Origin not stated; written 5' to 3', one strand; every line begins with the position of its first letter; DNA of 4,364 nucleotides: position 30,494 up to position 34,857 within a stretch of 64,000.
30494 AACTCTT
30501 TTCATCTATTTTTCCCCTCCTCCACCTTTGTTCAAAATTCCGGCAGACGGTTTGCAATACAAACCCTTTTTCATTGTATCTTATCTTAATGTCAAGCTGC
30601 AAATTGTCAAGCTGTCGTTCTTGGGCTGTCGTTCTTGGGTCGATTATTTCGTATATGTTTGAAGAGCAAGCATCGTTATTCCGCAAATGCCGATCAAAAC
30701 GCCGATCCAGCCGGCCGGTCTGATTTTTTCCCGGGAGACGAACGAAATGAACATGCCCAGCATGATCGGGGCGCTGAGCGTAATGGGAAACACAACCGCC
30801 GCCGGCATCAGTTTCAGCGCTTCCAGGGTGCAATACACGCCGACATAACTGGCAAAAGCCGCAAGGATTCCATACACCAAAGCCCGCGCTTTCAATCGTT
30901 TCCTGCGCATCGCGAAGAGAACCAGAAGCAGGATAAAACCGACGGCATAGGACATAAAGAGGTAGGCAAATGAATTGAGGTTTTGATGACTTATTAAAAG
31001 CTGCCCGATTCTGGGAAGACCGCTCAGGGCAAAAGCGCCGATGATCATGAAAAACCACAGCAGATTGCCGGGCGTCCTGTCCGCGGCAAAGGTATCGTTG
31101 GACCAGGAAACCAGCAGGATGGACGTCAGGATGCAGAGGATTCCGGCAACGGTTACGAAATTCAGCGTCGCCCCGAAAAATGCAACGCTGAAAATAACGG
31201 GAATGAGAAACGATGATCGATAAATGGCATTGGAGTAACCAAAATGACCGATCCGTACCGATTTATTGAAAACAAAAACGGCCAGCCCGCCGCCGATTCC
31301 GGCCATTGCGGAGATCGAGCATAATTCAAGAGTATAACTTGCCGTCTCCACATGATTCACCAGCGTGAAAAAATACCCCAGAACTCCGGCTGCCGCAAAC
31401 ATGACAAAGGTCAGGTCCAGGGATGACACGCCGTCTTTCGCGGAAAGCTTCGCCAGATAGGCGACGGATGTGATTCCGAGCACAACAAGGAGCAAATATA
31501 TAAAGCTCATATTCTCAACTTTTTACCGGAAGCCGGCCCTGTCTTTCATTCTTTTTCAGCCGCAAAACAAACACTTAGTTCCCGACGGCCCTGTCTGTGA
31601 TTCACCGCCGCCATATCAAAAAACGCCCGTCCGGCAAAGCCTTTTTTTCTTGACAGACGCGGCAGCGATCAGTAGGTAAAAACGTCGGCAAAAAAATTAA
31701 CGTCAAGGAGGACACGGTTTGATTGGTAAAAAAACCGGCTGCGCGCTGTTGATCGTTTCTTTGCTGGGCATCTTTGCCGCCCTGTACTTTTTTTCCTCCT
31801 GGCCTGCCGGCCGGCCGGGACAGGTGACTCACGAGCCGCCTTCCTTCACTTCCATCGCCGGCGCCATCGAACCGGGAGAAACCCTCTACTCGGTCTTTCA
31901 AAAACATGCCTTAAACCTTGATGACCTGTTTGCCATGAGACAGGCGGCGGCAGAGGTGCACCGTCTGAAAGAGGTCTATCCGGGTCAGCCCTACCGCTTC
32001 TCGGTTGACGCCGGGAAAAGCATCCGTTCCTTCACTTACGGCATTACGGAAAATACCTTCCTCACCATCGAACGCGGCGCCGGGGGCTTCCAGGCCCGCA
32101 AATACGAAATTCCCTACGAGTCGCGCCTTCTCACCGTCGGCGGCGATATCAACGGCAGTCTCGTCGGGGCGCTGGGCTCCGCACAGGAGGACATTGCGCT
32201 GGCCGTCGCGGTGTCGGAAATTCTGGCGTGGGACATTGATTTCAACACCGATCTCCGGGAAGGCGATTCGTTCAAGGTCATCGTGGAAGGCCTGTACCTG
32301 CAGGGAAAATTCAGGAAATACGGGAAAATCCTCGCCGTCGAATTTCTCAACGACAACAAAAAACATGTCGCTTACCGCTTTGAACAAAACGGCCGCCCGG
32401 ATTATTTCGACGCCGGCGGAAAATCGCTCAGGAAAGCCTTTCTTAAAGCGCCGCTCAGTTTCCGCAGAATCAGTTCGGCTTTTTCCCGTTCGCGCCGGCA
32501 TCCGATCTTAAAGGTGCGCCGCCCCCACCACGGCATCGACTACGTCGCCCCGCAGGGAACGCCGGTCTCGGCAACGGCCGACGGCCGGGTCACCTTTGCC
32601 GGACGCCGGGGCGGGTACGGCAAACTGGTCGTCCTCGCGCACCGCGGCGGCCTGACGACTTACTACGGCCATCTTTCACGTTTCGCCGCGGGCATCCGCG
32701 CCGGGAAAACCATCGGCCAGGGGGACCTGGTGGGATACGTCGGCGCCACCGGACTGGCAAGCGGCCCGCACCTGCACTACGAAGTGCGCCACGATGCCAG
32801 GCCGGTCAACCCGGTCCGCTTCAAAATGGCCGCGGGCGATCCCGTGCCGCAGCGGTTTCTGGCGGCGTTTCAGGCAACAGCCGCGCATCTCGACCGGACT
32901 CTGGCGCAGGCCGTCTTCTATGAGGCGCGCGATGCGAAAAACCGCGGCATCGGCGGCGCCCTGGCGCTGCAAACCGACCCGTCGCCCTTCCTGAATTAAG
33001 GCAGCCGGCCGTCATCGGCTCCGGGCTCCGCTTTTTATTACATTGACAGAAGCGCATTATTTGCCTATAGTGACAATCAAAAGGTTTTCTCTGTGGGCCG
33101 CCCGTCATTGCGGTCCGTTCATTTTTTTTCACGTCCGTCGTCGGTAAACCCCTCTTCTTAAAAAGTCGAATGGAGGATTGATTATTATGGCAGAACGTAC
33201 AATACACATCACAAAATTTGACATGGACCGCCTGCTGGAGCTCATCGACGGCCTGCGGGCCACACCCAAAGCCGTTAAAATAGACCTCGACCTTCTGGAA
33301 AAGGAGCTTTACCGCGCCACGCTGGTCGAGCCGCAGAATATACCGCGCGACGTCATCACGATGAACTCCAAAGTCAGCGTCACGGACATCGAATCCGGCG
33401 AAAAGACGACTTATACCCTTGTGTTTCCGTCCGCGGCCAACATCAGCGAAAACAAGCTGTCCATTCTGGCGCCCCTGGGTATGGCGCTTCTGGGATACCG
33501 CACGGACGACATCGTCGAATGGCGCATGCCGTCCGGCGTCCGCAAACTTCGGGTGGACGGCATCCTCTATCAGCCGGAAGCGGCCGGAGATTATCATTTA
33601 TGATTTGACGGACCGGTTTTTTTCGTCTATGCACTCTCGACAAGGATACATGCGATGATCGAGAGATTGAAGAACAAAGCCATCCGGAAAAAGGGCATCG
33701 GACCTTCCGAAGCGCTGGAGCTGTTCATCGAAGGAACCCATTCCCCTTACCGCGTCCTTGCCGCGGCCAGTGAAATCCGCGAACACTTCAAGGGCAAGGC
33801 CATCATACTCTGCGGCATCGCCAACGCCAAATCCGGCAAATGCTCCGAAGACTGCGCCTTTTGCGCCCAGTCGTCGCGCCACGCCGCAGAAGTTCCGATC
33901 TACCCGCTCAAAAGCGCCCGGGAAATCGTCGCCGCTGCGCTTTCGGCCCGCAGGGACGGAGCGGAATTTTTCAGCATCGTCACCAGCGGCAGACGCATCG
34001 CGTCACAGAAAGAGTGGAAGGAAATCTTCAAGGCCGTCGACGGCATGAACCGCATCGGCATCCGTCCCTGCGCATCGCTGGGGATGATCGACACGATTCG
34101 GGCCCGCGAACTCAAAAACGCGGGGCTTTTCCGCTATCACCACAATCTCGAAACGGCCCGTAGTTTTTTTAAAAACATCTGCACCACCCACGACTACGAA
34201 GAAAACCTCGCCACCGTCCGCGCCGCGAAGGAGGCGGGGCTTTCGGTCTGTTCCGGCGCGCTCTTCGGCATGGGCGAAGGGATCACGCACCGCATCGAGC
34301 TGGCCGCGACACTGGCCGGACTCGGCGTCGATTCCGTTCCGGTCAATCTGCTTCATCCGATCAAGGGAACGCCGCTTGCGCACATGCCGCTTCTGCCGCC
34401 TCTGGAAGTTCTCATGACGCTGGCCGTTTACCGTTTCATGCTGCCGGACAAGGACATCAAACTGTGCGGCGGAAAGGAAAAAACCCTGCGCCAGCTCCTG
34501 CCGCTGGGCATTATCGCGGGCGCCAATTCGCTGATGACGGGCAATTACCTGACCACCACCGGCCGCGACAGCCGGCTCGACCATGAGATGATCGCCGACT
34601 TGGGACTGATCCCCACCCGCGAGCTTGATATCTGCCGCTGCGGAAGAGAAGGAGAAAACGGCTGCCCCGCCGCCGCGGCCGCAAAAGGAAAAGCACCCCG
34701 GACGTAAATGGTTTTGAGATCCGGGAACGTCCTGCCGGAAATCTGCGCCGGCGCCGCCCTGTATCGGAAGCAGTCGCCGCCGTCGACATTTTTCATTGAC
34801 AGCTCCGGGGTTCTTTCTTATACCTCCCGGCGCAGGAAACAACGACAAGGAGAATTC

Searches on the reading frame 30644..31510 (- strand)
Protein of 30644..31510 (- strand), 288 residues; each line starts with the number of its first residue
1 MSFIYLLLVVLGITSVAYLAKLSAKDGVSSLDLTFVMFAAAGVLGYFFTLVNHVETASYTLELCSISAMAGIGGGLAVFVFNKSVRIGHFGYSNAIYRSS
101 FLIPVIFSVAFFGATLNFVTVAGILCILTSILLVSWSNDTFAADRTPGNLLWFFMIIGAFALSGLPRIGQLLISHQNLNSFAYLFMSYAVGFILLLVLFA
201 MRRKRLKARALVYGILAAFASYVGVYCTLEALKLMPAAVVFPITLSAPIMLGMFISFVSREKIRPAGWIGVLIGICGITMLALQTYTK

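Call 66: search_protein_families(library=pfam, proteins=[window:30644-31510:-], max_evalue=0.001)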
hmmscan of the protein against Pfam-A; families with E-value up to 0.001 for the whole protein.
window:30644-31510:- (288 aa): 1 family
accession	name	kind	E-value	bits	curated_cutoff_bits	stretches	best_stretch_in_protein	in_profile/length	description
PF00892.27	EamA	-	5.9e-19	69.1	28.2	2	153-281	5-133/135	EamA-like transporter family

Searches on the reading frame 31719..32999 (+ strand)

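Call 3: search_protein_families(library=pfam, proteins=[window:31719-32999:+], max_evalue=0.01)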
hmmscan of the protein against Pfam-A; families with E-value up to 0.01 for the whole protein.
window:31719-32999:+ (426 aa): 3 families
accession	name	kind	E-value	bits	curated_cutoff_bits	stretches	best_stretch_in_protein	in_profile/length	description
PF01551.29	Peptidase_M23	-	1.3e-32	112.3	28.7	1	269-365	2-96/96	Peptidase family M23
PF19425.4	Csd3_N2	-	2.9e-10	40.6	27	1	140-256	9-121/122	Csd3 second domain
PF04225.17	LysM_OapA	-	2.6e-06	27.9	22.3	1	50-126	7-83/85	Opacity-associated protein A LysM-like domain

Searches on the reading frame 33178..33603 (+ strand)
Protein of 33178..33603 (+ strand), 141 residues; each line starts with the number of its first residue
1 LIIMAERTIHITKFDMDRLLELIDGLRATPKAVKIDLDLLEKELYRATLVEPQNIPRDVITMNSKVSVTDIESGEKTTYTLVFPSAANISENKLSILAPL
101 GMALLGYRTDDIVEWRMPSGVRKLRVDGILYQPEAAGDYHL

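Call 3: search_protein_families(library=pfam, proteins=[window:33178-33603:+], max_evalue=0.01)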
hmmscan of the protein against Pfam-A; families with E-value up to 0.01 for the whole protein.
window:33178-33603:+ (141 aa): 2 families
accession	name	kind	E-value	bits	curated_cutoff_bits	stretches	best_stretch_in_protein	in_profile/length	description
PF01272.25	GreA_GreB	-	1.3e-21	76.8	26.9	1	56-129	2-75/77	Transcription elongation factor, GreA/GreB, C-term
PF14760.11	Rnk_N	-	1e-07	32.7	23.7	1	7-50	1-41/41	Rnk N-terminus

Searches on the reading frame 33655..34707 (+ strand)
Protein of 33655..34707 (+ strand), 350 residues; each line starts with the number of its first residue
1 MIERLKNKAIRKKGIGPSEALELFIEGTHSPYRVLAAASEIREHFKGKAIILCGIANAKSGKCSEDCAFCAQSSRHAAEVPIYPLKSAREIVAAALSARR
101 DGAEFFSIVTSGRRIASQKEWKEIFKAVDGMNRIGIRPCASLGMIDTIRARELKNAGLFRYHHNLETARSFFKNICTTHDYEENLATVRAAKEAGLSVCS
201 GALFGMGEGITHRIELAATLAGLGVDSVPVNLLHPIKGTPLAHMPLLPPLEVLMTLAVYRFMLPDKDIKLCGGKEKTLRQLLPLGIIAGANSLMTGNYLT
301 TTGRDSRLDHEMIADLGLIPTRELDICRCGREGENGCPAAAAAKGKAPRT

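Call 3: search_protein_families(library=pfam, proteins=[window:33655-34707:+], max_evalue=0.01)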
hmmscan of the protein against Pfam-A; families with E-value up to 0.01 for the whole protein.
window:33655-34707:+ (350 aa): 3 families
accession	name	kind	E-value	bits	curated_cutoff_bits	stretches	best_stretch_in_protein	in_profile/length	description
PF06968.18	BATS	-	2.7e-22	79.2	22.2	1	229-318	1-87/88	Biotin and Thiamin Synthesis associated domain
PF04055.27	Radical_SAM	-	9.6e-18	65.3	29.5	1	61-217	5-163/166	Radical SAM superfamily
PF00682.25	HMGL-like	-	0.0048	16.8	29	1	85-226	112-245/260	HMGL-like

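Call 4: search_protein_families(library=ncbifam, proteins=[window:33655-34707:+], max_evalue=0.01)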
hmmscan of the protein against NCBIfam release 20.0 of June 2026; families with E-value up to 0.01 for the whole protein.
window:33655-34707:+ (350 aa): 15 families
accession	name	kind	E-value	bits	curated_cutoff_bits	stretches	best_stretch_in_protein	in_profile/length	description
TIGR00433.2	bioB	equivalog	1.7e-109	365.8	225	1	18-318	6-306/307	biotin synthase BioB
NF006308.0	PRK08508.1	equivalog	1e-61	208.6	377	1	48-318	2-272/279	biotin synthase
TIGR03910.1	pyrrolys_PylB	equivalog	2.7e-16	59.4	348.2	1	5-268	8-273/347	methylornithine synthase PylB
TIGR03957.1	rSAM_HmdB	equivalog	1.1e-12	47.9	320.9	1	18-269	4-256/317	5,10-methenyltetrahydromethanopterin hydrogenase cofactor biosynthesis protein HmdB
NF005609.0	PRK07360.1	equivalog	1.6e-07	30.4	426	1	2-129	8-136/374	7,8-didemethyl-8-hydroxy-5-deazariboflavin synthase subunit CofH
TIGR01212.1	TIGR01212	equivalog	1.1e-06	28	180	1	171-244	152-226/302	tRNA modification radical SAM protein MnmL/YtqA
NF009544.0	PRK12928.1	subfamily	1.2e-06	28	210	1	160-229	172-243/300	lipoyl synthase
NF004019.1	PRK05481.1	subfamily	2.4e-06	27.1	203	1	161-228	153-222/286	lipoyl synthase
NF004911.0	PRK06267.1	equivalog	3e-06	26.6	305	1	63-293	37-262/351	hypothetical protein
TIGR03551.1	F420_cofH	equivalog_domain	3.5e-06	26.1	374.1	1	18-129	4-113/345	5-amino-6-(D-ribitylamino)uracil--L-tyrosine 4-hydroxyphenyl transferase CofH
NF053743.1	LipS2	equivalog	1.9e-05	24.3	270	1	61-244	31-213/292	LipS2 family lipoyl synthase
NF053790.1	LplA_LipA_fuse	exception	7.8e-05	21.4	800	1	162-227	486-551/606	bifunctional lipoate--protein ligase/lipoyl synthase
TIGR00510.1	lipA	equivalog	0.00051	19.4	310.25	1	151-226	160-237/302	lipoyl synthase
NF006687.0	PRK09234.1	equivalog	0.0028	15.9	1018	0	4-103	481-579/849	bifunctional FO biosynthesis protein CofGH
NF001199.0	PRK00164.2-1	equivalog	0.0081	15.3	231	0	62-197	21-151/308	GTP 3',8-cyclase MoaA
